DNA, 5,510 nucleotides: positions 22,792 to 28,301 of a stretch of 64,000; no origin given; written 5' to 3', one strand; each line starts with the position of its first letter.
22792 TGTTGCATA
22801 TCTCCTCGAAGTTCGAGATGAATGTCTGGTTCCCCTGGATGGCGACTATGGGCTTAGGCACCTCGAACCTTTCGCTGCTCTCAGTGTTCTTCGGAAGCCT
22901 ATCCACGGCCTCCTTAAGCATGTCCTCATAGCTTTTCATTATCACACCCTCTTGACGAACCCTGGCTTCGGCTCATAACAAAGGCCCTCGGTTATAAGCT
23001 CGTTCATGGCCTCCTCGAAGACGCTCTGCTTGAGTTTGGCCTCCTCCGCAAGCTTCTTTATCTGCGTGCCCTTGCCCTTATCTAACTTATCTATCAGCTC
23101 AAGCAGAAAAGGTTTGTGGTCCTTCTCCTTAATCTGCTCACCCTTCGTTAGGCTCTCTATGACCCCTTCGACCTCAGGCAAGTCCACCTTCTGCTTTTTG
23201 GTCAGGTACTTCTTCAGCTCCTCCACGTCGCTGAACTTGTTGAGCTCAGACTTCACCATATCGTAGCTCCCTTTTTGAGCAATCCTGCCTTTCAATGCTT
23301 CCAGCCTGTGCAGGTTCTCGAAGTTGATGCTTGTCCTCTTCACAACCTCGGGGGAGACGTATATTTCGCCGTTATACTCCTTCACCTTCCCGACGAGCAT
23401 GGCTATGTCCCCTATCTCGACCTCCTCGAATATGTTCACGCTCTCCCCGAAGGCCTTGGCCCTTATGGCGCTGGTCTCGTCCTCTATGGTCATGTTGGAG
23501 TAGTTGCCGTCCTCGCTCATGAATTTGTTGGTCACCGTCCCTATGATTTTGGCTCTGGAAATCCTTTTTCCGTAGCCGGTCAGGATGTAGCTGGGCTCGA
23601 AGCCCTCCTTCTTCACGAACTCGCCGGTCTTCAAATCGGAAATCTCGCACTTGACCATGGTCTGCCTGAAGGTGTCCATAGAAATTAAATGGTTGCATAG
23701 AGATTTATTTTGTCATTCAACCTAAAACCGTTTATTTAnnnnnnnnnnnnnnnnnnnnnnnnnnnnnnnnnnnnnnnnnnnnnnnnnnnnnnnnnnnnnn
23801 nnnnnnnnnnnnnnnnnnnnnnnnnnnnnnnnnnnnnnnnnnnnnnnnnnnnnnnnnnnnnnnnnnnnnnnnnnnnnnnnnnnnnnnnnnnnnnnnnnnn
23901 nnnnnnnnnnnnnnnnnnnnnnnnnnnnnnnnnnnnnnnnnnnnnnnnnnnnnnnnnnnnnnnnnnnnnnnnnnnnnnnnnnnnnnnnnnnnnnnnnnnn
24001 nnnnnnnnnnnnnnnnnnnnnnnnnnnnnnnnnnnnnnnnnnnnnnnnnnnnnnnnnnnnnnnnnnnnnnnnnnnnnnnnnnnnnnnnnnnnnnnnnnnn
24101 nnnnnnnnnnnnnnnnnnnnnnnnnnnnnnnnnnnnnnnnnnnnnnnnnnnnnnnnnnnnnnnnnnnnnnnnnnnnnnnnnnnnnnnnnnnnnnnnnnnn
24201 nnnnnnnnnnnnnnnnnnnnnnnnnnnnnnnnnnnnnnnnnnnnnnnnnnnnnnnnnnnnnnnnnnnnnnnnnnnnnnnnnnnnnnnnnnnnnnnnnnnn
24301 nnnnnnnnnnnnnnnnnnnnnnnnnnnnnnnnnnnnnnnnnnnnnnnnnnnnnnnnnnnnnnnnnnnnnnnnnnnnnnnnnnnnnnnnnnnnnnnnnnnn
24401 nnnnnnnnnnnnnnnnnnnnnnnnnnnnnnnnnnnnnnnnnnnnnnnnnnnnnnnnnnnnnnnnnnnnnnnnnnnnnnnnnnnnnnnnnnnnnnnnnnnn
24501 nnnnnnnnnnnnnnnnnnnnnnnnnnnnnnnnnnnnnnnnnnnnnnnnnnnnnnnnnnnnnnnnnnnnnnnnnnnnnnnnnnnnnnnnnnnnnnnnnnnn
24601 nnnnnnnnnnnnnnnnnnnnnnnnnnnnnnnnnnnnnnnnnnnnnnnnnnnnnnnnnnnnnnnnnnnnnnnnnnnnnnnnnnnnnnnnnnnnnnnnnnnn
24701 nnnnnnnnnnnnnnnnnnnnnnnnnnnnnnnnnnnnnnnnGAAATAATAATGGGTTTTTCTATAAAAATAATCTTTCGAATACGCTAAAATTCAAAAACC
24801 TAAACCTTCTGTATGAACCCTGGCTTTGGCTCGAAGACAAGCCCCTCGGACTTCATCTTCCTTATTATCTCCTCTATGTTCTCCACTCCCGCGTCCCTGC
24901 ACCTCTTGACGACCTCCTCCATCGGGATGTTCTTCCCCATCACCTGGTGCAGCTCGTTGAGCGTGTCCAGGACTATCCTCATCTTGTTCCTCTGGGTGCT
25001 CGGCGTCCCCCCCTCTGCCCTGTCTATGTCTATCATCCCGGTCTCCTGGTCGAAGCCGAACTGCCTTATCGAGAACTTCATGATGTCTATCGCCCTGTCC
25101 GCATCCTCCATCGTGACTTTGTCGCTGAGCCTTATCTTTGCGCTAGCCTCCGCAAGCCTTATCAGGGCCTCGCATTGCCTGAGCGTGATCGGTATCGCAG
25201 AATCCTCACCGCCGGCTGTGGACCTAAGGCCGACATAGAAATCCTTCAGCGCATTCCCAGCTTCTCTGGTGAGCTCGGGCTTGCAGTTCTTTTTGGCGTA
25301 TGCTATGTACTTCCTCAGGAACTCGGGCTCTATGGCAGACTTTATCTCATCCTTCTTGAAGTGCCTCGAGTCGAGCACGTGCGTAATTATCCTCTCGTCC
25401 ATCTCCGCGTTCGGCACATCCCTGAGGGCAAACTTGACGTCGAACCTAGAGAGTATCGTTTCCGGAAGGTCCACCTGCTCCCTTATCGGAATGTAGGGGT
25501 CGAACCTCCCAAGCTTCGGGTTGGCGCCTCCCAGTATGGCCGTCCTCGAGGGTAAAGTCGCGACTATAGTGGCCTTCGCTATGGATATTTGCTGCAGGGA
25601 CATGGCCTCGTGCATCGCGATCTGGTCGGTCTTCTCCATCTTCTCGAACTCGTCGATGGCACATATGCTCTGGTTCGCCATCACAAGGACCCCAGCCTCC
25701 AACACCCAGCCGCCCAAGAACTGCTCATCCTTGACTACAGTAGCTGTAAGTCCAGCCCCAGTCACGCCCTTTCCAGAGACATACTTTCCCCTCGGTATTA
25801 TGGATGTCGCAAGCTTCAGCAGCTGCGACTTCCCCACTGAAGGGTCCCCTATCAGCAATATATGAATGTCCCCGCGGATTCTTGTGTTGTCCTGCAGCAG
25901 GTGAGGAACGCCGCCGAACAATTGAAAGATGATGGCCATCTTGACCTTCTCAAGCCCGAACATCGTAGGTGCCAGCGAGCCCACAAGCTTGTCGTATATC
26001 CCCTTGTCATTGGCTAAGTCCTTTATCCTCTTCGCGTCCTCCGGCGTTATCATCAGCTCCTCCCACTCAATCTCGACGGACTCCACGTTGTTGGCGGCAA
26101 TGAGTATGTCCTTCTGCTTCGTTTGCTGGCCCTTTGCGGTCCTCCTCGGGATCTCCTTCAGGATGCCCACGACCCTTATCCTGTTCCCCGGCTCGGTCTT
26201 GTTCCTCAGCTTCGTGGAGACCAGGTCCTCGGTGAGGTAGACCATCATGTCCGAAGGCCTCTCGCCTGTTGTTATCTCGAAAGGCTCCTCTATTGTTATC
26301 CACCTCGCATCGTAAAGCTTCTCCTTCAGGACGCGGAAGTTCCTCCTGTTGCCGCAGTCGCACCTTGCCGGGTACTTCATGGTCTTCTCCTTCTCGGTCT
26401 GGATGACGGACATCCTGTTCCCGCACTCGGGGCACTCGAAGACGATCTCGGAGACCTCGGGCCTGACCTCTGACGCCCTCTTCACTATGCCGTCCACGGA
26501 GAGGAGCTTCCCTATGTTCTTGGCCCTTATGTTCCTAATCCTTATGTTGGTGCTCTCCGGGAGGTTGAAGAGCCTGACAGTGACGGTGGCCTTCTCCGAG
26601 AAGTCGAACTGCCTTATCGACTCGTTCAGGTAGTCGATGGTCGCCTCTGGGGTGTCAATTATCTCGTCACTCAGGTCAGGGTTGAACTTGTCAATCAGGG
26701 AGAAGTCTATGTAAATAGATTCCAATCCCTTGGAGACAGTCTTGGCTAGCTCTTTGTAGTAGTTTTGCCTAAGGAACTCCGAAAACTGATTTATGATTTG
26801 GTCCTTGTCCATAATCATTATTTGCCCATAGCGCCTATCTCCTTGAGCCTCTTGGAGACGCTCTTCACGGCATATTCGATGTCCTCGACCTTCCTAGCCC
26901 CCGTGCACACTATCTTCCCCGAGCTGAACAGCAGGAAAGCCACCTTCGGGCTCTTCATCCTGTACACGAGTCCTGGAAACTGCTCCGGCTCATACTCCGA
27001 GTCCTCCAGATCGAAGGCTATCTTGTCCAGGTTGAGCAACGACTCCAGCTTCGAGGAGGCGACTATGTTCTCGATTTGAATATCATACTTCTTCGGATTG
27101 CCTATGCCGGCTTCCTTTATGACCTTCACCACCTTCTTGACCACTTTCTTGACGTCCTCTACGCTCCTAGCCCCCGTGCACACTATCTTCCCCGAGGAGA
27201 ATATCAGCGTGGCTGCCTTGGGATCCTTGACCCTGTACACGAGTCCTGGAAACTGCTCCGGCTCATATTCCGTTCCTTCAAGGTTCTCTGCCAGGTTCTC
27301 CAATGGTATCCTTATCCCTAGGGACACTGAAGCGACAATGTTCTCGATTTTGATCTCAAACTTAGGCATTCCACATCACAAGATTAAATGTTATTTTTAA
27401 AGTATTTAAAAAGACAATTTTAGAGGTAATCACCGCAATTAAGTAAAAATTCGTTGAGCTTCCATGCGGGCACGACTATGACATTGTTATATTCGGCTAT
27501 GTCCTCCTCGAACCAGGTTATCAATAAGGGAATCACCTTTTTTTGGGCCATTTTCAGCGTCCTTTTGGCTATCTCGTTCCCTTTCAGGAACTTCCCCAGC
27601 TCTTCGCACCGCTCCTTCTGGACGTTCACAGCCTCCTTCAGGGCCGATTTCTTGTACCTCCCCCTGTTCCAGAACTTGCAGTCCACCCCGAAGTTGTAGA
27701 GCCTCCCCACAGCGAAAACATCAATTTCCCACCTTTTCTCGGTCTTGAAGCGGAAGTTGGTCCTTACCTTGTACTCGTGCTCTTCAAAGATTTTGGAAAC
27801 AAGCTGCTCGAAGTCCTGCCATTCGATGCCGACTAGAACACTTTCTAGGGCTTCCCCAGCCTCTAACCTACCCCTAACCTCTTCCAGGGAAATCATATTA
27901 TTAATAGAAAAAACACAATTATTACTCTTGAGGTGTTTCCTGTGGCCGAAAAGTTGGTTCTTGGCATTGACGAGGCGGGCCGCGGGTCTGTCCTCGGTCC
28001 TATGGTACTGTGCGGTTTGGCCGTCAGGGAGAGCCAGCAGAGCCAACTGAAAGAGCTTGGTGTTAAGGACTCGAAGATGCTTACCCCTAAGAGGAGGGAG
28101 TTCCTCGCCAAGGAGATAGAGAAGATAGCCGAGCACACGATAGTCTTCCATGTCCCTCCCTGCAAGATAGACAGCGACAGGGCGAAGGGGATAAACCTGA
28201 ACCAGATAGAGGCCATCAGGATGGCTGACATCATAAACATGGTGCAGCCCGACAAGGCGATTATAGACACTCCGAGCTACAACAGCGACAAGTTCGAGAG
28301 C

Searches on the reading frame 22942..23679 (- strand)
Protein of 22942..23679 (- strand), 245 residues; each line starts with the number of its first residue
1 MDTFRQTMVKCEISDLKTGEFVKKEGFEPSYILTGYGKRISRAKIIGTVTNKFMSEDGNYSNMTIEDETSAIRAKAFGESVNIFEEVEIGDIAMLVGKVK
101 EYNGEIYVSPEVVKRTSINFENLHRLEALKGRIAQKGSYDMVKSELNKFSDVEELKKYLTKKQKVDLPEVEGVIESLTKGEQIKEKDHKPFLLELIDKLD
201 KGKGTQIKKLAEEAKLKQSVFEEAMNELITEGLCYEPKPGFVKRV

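Call 55: search_protein_families(library=pfam, proteins=[window:22942-23679:-], max_evalue=0.0001)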
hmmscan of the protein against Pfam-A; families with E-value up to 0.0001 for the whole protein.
window:22942-23679:- (245 aa): 1 family
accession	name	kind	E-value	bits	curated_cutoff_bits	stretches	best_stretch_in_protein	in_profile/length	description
PF01336.31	tRNA_anti-codon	-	2.6e-09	37.3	27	1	44-110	2-69/75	OB-fold nucleic acid binding domain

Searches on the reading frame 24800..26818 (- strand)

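Call 55: search_protein_families(library=pfam, proteins=[window:24800-26818:-], max_evalue=0.0001)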
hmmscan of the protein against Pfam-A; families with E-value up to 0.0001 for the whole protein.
window:24800-26818:- (672 aa): 5 families
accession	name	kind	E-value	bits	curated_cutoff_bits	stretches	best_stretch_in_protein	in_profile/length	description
PF00493.29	MCM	-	1.5e-81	273.3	23.3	1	262-484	2-223/224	MCM P-loop domain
PF17855.7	MCM_lid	-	1.6e-28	99.5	27.4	1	499-583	1-86/87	MCM AAA-lid domain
PF17207.9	MCM_OB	-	1.6e-22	80.1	24.8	1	94-223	2-125/126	MCM OB domain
PF21120.3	MCM_WH_arc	-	5.3e-08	33.2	26.1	1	612-669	2-62/63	Archaeal MCM, winged-helix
PF14551.11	MCM_N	-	1.3e-07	32.4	24.9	1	10-71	2-72/95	MCM N-terminal domain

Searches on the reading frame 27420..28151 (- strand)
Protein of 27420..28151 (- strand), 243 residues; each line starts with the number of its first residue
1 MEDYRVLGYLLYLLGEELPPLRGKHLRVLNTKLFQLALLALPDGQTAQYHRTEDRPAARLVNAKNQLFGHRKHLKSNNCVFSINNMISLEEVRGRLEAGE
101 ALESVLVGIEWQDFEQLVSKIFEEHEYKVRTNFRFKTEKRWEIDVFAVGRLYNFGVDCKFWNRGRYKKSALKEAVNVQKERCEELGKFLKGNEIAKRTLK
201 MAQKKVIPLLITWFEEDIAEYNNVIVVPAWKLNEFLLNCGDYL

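Call 55: search_protein_families(library=pfam, proteins=[window:27420-28151:-], max_evalue=0.0001)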
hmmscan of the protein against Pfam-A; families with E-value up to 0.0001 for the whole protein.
window:27420-28151:- (243 aa): 1 family
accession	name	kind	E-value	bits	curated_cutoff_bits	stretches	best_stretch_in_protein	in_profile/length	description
PF04471.18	Mrr_cat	-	7.8e-05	23.2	21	0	109-204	4-99/115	Restriction endonuclease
